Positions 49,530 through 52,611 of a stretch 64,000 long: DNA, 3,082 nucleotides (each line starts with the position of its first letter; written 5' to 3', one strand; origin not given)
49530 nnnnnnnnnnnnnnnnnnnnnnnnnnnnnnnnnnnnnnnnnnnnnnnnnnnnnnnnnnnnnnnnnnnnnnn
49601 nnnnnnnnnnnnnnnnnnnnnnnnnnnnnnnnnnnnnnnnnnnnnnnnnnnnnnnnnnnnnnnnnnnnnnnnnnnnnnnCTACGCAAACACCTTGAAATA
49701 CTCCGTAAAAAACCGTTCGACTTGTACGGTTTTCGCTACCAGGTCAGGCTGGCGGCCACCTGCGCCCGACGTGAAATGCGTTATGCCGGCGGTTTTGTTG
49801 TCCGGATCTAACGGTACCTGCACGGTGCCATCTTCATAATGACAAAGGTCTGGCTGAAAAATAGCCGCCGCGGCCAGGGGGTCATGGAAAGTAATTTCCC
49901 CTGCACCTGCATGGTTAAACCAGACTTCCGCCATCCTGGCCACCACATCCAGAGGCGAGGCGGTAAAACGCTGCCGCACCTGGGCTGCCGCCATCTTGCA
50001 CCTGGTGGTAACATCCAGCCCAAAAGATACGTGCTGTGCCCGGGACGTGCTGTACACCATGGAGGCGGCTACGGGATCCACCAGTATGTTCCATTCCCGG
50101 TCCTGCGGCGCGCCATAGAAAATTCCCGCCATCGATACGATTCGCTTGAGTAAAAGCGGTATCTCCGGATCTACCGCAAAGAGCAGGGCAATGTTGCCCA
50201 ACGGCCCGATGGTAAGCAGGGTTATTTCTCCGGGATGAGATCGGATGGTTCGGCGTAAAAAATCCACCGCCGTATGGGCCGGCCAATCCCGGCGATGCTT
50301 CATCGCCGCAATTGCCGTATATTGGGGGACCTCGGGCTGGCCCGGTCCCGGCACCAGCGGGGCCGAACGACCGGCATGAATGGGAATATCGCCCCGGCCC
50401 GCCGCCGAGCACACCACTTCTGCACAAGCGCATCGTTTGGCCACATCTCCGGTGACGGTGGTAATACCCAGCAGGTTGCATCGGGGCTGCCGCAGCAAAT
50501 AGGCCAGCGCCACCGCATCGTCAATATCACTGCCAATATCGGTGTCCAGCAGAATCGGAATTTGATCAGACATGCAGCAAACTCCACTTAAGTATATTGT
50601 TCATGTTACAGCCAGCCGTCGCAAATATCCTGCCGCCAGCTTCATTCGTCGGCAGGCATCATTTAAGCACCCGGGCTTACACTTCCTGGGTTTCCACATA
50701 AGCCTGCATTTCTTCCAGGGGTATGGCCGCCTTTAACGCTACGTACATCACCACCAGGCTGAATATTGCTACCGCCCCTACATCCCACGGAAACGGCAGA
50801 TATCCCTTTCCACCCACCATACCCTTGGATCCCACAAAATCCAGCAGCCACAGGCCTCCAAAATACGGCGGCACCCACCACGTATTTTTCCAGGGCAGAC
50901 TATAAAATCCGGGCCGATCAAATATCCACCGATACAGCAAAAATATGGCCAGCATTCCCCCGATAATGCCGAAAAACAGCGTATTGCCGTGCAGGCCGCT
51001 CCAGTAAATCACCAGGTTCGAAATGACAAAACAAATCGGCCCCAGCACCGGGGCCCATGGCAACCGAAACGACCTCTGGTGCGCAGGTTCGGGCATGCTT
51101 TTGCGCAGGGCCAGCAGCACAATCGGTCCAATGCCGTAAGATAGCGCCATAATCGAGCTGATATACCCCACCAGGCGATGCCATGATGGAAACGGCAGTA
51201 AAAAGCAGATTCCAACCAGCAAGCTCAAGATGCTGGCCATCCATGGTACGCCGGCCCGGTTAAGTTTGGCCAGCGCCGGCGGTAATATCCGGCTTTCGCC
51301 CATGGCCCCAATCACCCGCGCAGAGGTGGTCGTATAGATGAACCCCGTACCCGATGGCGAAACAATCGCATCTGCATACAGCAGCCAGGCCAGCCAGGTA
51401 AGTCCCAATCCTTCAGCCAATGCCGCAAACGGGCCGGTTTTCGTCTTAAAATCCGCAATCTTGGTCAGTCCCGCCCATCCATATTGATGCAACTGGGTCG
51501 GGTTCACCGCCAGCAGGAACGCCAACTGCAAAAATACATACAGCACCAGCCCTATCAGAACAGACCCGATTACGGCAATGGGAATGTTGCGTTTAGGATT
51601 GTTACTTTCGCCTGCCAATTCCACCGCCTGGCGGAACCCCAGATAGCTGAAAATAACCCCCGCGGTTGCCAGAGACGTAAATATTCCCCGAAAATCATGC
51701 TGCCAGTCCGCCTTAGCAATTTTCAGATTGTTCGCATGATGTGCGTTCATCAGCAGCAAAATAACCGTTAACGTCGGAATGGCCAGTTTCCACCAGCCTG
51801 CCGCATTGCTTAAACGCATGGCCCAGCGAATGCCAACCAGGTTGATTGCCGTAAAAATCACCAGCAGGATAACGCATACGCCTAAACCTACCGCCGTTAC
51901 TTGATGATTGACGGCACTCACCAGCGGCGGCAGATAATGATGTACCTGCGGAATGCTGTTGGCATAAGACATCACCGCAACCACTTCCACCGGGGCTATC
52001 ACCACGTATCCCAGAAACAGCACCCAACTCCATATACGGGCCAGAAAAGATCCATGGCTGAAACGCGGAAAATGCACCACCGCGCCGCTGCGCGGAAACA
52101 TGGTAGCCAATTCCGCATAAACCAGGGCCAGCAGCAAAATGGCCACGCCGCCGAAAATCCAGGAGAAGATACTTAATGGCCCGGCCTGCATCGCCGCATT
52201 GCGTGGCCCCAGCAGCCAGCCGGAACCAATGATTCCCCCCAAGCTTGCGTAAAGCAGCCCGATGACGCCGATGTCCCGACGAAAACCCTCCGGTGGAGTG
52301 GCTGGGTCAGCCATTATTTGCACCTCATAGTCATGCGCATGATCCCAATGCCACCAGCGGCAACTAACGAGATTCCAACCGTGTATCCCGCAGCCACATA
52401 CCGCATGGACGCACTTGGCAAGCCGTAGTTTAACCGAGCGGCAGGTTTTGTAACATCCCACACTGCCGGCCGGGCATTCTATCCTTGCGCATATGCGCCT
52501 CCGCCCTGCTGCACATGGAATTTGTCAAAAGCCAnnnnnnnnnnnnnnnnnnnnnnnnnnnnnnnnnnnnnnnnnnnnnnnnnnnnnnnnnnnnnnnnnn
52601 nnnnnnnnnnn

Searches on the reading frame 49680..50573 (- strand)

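Call 37: search_protein_families(library=pfam, proteins=[window:49680-50573:-], max_evalue=0.0001)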
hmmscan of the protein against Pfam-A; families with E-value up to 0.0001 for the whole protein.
window:49680-50573:- (297 aa): 1 family
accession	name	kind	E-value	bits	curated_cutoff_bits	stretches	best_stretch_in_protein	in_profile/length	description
PF01156.24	IU_nuc_hydro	-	1.5e-51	176.3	34.2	1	7-289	1-296/297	Inosine-uridine preferring nucleoside hydrolase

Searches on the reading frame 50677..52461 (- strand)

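Call 37: search_protein_families(library=pfam, proteins=[window:50677-52461:-], max_evalue=0.0001)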
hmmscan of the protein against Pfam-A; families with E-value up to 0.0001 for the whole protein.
window:50677-52461:- (594 aa): 3 families
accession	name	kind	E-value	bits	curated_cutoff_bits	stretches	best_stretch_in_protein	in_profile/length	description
PF13520.12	AA_permease_2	-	1.3e-41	143.4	27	1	65-485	2-403/427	Amino acid permease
PF00324.27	AA_permease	-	6.3e-32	111.3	24.6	1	69-422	2-346/470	Amino acid permease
PF03845.19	Spore_permease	-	2.9e-05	23.5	23.4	0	77-338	15-253/321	Spore germination protein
